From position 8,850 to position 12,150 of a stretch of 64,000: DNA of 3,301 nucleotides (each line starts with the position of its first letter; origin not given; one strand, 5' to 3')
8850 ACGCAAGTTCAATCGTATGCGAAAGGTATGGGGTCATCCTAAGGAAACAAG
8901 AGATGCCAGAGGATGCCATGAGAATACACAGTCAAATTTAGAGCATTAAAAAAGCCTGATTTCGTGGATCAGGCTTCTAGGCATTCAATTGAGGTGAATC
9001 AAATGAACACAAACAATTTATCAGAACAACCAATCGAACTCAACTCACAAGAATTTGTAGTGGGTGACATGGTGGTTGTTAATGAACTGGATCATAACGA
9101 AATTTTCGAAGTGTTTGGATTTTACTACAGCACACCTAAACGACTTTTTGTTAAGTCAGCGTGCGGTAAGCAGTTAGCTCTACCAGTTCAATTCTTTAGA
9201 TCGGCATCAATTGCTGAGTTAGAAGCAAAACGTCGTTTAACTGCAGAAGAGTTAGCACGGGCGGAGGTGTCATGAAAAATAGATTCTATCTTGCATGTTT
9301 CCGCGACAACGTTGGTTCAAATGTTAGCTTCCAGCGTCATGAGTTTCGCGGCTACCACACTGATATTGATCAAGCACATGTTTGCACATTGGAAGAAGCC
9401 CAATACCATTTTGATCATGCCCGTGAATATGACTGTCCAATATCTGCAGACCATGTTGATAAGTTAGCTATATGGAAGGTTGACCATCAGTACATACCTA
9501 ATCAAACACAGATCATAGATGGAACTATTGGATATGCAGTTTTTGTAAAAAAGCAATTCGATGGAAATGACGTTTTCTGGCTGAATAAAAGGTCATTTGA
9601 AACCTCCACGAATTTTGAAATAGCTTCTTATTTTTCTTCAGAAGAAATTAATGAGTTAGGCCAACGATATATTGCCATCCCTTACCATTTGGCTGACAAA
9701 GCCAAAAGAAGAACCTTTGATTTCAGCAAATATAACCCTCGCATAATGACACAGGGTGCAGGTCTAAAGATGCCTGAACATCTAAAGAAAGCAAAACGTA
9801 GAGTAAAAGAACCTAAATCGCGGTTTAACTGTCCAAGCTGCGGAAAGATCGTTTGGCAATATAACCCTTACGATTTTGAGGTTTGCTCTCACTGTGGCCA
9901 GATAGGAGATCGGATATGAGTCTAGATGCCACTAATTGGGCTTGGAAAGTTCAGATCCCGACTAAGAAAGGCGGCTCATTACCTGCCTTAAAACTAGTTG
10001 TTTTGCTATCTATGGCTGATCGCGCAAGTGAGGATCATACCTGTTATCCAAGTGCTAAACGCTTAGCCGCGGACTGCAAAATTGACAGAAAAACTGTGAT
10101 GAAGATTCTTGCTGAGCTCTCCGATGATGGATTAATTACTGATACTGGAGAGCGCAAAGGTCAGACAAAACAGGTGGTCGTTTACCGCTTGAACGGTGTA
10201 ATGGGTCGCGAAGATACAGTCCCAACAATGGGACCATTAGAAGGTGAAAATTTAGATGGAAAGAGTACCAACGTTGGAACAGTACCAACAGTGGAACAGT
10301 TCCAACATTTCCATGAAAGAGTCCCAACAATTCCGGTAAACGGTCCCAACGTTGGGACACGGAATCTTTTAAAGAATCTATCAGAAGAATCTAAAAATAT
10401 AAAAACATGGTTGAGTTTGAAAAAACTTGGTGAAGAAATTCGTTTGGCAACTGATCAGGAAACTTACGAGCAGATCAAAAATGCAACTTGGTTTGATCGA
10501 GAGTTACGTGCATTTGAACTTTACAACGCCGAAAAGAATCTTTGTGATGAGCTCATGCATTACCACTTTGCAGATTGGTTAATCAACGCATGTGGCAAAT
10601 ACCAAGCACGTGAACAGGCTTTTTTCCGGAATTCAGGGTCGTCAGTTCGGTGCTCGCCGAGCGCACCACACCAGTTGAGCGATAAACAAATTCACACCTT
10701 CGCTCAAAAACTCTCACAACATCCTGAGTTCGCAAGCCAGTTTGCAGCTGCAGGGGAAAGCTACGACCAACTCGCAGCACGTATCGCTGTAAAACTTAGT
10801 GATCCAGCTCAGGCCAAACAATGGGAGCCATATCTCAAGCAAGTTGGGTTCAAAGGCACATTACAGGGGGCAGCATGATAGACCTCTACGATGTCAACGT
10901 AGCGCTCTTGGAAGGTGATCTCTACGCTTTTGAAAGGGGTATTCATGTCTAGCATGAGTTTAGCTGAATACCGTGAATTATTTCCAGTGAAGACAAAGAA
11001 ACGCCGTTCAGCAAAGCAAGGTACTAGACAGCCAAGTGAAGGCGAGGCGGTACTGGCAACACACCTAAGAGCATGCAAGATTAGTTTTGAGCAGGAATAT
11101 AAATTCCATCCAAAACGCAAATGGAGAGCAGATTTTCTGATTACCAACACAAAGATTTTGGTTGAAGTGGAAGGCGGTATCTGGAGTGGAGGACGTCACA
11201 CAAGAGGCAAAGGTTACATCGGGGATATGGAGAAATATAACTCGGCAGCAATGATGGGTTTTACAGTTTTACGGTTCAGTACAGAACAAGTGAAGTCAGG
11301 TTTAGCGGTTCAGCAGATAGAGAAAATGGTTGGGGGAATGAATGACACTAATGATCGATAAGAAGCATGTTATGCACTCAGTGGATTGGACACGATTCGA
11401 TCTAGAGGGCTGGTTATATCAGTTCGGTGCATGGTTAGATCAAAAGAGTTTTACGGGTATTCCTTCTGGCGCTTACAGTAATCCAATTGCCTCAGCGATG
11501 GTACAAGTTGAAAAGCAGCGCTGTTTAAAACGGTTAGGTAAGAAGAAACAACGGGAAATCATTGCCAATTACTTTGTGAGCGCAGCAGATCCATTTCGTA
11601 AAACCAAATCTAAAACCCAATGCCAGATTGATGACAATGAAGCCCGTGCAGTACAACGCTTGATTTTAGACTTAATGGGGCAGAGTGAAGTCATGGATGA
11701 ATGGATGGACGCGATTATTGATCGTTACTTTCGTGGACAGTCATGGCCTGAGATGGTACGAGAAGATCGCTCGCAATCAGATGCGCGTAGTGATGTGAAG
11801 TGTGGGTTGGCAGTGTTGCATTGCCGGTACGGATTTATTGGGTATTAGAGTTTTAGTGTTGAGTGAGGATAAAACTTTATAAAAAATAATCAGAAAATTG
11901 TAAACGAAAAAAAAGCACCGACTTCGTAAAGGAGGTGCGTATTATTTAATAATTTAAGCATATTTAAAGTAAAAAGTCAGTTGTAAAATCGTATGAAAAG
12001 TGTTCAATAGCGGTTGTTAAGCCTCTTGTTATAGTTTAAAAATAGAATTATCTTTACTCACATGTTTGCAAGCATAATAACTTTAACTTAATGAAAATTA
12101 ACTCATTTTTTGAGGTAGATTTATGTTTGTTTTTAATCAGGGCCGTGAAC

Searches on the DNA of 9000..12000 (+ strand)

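Call 75: search_dna_similar(query=window:9000-12000:+, collection=phages, mode=near, max_rows=8)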
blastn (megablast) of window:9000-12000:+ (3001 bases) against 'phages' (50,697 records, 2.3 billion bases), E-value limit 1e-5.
Records with a match: 25; places in all: 30; records where one place covers at least 80% of the query: 0.
Best place of each record, by identity: 80-90% 25.
By first word of the organism name: Acinetobacter 25.
By host as written in the record: Acinetobacter baumannii 10; - 4; Acinetobacter baumannii Ab105 2; Acinetobacter baumannii YMC/09/02/B1251 2; Acinetobacter baumannii 9102 1; Acinetobacter baumannii ATCC 17978 1; Acinetobacter baumannii MDR-TJ 1; Acinetobacter baumannii LAB16 1; and 3 more.
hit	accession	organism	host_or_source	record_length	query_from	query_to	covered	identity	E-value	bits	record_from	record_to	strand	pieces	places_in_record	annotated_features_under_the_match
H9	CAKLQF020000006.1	Acinetobacter phage MD-2021a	not known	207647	1124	2302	29%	85.0%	5e-150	873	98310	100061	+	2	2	replication protein | Protein of uncharacterised function (DUF559) | Uncharacterised protein (x2)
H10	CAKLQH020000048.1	Acinetobacter phage MD-2021a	not known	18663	1130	2302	28%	85.8%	5e-150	873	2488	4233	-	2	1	replication protein | Protein of uncharacterised function (DUF559) | Uncharacterised protein (x2)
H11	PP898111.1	Acinetobacter phage phi9102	Acinetobacter baumannii 9102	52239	1964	2338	12%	82.8%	8e-89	335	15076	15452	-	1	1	record has no annotation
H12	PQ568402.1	Acinetobacter phage PhabP_R1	Acinetobacter baumannii ATCC 17978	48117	1964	2335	12%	82.1%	8e-84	318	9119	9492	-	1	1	very-short-patch-repair endonuclease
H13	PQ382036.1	Acinetobacter phage vB_AbaSI_5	Acinetobacter baumannii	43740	1964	2335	12%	82.1%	8e-84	318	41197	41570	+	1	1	hypothetical protein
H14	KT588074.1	Acinetobacter phage Ab105-1phi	Acinetobacter baumannii Ab105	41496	1964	2335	12%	82.1%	8e-84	318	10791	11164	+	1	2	hypothetical protein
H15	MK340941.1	Acinetobacter phage AbTJ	Acinetobacter baumannii MDR-TJ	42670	1964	2335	12%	82.1%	8e-84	318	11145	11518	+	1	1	hypothetical protein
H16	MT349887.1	Acinetobacter phage 5W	Acinetobacter baumannii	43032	1964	2335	12%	82.1%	8e-84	318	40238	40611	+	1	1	hypothetical protein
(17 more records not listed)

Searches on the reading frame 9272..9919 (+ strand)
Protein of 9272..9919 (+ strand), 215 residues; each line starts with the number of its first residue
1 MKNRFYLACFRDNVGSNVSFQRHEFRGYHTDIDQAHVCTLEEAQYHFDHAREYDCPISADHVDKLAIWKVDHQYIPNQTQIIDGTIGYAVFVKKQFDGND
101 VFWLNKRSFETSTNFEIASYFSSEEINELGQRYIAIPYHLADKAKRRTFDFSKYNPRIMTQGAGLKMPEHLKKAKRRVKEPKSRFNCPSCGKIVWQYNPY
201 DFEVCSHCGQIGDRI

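Call 6: search_protein_families(library=phrogs, proteins=[window:9272-9919:+], max_evalue=0.01)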
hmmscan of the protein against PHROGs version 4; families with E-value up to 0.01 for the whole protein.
window:9272-9919:+ (215 aa): 2 families
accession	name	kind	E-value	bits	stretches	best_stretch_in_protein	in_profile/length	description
phrog_2457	-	unknown function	7.6e-89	298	1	1-214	1-219/222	-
phrog_4852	-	unknown function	0.0069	17.1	0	177-210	6-37/194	-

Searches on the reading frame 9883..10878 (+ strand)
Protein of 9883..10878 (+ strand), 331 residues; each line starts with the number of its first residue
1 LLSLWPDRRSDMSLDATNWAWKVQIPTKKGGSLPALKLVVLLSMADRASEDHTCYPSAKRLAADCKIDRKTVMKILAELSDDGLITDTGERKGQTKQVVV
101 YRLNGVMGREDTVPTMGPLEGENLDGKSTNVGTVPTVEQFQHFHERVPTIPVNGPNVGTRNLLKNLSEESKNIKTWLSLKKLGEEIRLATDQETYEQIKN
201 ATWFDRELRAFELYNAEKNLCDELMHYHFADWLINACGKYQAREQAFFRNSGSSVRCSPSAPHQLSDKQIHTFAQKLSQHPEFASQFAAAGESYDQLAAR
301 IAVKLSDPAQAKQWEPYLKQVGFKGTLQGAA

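Call 6: search_protein_families(library=phrogs, proteins=[window:9883-10878:+], max_evalue=0.01)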
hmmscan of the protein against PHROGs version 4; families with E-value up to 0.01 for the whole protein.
window:9883-10878:+ (331 aa): 18 families
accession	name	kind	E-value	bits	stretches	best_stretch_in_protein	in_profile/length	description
phrog_6643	-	DNA, RNA and nucleotide metabolism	2.9e-141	471.4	1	12-329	1-312/313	replication initiation protein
phrog_18003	-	unknown function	1.2e-99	333.5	1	130-331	41-240/240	-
phrog_21732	-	unknown function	2.6e-44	153.1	1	169-331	192-360/360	-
phrog_1032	-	DNA, RNA and nucleotide metabolism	1.7e-25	91.6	1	12-166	1-160/281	replication initiation protein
phrog_11896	-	DNA, RNA and nucleotide metabolism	3.4e-16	60.9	1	12-110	3-95/225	primosomal protein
phrog_270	-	DNA, RNA and nucleotide metabolism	3.4e-16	60.6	1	10-143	29-139/383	replication initiation protein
phrog_391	-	DNA, RNA and nucleotide metabolism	1.2e-15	58.9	1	12-114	1-99/298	replication initiation O-like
phrog_678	-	DNA, RNA and nucleotide metabolism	4.8e-11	43.8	1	12-164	59-191/346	replication initiation O-like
phrog_8540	-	DNA, RNA and nucleotide metabolism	4.5e-10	41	1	34-104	17-86/196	replication initiation O-like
phrog_4617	-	DNA, RNA and nucleotide metabolism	4.6e-10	40.5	1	35-170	17-143/223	replication initiation protein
phrog_186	-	DNA, RNA and nucleotide metabolism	5.4e-07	30.6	1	37-141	43-139/308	DnaD-like helicase loader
phrog_345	-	DNA, RNA and nucleotide metabolism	8.7e-07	29.9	1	33-104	45-116/297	replication initiation O-like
phrog_428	-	DNA, RNA and nucleotide metabolism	8.9e-07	29.4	1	41-148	114-198/455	replication initiation protein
phrog_8102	-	DNA, RNA and nucleotide metabolism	0.00029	21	1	47-102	50-105/337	replication initiation protein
phrog_26991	-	unknown function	0.0017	18.8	1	38-137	47-147/310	-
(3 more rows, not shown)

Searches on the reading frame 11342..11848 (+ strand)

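Call 3: search_protein_families(library=pfam, proteins=[window:11342-11848:+], max_evalue=0.01)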
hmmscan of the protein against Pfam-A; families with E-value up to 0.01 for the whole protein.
window:11342-11848:+ (168 aa): 0 families

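Call 6: search_protein_families(library=phrogs, proteins=[window:11342-11848:+], max_evalue=0.01)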
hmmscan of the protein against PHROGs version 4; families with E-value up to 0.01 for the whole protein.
window:11342-11848:+ (168 aa): 2 families
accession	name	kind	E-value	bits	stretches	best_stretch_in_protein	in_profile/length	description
phrog_79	-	transcription regulation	1.3e-30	107.2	1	1-162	2-136/156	anti-termination protein Q-like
phrog_943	-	transcription regulation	0.0067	17.3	0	21-63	16-54/165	anti-termination protein Q-like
